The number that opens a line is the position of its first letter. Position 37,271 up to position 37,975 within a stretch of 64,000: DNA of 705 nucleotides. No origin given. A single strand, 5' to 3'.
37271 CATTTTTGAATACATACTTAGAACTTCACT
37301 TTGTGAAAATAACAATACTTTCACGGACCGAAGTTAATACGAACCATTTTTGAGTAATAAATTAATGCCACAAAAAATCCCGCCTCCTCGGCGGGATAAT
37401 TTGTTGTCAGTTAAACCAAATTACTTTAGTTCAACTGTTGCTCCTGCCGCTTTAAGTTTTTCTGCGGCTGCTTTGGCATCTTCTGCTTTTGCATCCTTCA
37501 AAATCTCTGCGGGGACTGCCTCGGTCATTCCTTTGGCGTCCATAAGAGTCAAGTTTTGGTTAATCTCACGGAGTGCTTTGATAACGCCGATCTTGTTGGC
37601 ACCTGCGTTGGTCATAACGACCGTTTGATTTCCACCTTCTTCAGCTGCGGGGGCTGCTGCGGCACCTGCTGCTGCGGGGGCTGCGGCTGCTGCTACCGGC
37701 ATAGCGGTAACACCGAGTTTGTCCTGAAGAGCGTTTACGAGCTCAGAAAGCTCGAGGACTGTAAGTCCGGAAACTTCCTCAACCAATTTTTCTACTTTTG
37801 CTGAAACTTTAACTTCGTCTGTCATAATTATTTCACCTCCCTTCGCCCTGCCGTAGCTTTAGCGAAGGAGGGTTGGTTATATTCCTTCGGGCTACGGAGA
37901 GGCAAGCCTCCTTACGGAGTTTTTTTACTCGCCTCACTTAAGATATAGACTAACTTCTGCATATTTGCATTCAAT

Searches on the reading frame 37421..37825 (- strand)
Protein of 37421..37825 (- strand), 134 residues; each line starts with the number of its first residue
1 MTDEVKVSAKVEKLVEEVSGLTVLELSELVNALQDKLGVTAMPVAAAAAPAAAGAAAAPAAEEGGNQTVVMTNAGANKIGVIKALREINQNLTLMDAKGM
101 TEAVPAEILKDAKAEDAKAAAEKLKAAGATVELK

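Call 87: search_protein_families(library=pfam, proteins=[window:37421-37825:-], max_evalue=0.001)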
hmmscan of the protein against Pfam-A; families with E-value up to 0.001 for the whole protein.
window:37421-37825:- (134 aa): 2 families
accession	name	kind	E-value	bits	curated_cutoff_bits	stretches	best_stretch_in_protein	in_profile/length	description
PF00542.24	Ribosomal_L12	-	6.8e-18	65.2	25.9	1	68-134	2-67/67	Ribosomal protein L7/L12 C-terminal domain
PF16320.10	Ribosomal_L12_N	-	9.2e-16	57.7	25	1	10-56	1-48/48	Ribosomal protein L7/L12 dimerisation domain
